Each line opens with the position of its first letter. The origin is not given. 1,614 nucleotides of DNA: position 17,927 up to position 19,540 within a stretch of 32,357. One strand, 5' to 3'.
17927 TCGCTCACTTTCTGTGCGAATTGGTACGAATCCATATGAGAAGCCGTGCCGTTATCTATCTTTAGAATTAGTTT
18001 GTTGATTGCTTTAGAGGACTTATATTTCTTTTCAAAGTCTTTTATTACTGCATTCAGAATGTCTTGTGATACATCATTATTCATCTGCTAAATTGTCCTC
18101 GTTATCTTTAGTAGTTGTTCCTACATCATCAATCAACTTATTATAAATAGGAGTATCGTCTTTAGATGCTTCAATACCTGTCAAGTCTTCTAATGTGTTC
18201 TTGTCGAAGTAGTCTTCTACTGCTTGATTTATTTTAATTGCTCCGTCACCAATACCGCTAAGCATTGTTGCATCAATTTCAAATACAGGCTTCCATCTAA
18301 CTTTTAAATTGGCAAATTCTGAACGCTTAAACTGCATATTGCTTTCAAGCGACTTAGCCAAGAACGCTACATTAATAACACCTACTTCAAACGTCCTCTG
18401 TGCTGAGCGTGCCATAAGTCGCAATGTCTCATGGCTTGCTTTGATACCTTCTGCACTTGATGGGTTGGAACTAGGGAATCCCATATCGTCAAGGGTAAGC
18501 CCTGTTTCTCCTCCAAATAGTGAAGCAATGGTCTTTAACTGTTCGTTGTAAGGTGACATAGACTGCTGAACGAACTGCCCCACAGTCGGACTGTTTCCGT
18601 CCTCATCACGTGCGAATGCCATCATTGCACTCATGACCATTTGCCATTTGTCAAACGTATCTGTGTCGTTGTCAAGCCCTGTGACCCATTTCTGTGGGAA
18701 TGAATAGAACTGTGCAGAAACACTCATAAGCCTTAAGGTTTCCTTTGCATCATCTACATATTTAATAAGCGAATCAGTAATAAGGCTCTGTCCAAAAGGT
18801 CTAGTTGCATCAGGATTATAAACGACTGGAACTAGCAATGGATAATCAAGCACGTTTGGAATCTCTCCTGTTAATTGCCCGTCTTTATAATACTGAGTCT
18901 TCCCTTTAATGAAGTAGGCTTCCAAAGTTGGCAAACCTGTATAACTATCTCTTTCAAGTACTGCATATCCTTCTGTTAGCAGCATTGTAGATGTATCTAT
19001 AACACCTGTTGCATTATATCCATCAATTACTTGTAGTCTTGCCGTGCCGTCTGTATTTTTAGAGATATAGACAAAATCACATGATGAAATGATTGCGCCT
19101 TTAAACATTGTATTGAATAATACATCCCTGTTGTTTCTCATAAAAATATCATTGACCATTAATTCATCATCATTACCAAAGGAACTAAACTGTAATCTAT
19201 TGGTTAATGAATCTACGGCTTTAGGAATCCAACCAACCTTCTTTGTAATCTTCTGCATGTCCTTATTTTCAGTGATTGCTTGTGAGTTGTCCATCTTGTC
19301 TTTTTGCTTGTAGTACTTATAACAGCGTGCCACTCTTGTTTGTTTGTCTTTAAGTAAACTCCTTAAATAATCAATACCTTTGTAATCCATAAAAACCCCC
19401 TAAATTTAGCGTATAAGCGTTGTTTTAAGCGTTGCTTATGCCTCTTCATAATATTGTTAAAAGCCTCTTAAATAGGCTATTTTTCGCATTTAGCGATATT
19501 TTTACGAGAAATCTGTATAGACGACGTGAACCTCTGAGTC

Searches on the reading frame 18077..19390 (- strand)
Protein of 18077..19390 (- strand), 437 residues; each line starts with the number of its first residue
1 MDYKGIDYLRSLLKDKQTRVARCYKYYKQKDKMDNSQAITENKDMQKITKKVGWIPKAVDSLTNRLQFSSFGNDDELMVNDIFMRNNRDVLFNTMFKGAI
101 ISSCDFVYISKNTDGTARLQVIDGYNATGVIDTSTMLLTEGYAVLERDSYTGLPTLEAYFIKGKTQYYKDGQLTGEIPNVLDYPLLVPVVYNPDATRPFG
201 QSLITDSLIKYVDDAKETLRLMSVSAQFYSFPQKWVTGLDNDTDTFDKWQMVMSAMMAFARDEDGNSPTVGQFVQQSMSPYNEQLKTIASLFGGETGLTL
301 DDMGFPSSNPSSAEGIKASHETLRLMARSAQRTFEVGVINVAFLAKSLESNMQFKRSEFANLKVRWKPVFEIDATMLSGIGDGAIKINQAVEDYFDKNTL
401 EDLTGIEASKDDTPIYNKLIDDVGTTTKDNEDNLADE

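Call 11: search_protein_families(library=phrogs, proteins=[window:18077-19390:-])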
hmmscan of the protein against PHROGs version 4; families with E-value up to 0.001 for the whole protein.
window:18077-19390:- (437 aa): 1 family
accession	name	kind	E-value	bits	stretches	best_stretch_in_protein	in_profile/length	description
phrog_104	-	head and packaging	1.8e-90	305.1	1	2-409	40-456/550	portal protein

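Call 12: search_dna_similar(query=window:18077-19390:-, collection=phages, mode=protein, max_rows=15)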
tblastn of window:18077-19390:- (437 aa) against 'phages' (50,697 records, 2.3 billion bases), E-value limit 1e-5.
Records with a match: 765; places in all: 765; records where one place covers at least 80% of the query: 226.
Best place of each record, by identity: <60% 765.
By first word of the organism name: Mycobacterium 283; Propionibacterium 196; Gordonia 109; Streptococcus 80; Cutibacterium 45; Lactococcus 14; Arthrobacter 11; Bacteriophage 9; Bifidobacterium 3; Latilactobacillus 2; and 10 more.
By host as written in the record: Mycobacterium smegmatis mc2 155 176; Propionibacterium acnes 98; Gordonia terrae 3612 52; Cutibacterium acnes 49; Mycobacterium smegmatis mc#155 39; Propionibacterium acnes ATCC 6919 36; Gordonia rubripertincta NRRL B-16540 33; - 24; and 160 more.
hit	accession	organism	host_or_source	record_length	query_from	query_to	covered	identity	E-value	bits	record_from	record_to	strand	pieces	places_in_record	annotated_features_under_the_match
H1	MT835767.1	Bacteriophage sp.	human fecal samples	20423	5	408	92%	52.7%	3e-120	391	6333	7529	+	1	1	record has no annotation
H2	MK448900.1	Streptococcus phage Javan290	Streptococcus marmotae HTS5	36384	1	428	98%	48.6%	3e-115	376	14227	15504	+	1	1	portal protein | hypothetical protein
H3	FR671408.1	Streptococcus phage 23782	Streptococcus pneumoniae, strain 23782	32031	1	433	99%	47.7%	7e-106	350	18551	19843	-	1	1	scaffold 2 | Phage protein | HMMPfam hit to PF07360, DUF1483, score 6.9e-215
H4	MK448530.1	Streptococcus satellite phage Javan543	Streptococcus sanguinis 711_SSAN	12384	1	409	94%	50.5%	8e-113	370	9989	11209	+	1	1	portal protein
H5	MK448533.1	Streptococcus satellite phage Javan546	Streptococcus sanguinis SK1056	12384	1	409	94%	50.5%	8e-113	370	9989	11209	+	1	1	portal protein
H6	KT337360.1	Streptococcus phage phiARI0578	Streptococcus pneumoniae 09B10380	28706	1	433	99%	47.5%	6e-107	353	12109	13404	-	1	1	hypothetical protein (x2)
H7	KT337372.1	Streptococcus phage phiARI0995b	Streptococcus pneumoniae 10B06705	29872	1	433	99%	47.5%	9e-107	352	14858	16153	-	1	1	hypothetical protein (x2)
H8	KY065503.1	Streptococcus phage IPP67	Streptococcus pneumoniae BS458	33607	1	433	99%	47.5%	1e-106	352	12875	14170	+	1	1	hypothetical protein (x2)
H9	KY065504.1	Streptococcus phage IPP68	Streptococcus pneumoniae 70585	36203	1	433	99%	47.5%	1e-106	352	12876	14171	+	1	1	hypothetical protein (x2)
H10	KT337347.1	Streptococcus phage phiARI0285-3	Streptococcus pneumoniae 10B01328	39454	1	433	99%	47.5%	1e-106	352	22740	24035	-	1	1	hypothetical protein (x2)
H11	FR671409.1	Streptococcus phage 11865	Streptococcus pneumoniae, strain 11865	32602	1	433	99%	47.5%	5e-106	350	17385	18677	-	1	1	scaffold 2 | Phage protein | HMMPfam hit to PF07360, DUF1483, score 3.4e-214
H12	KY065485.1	Streptococcus phage IPP45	Streptococcus pneumoniae 670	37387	1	433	99%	47.5%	5e-106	350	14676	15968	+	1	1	hypothetical protein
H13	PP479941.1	Faecalibacterium phage Aster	Faecalibacterium sp. HTF-238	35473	2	407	93%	50.6%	6e-116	379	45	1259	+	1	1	portal protein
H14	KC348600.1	Streptococcus phage phi5218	Streptococcus suis 5218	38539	1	433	99%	47.4%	4e-110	362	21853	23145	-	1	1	putative phage portal protein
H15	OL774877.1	Streptococcus phage MissG1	Streptococcus mitis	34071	1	433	99%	47.0%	4e-106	350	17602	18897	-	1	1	hypothetical protein (x2)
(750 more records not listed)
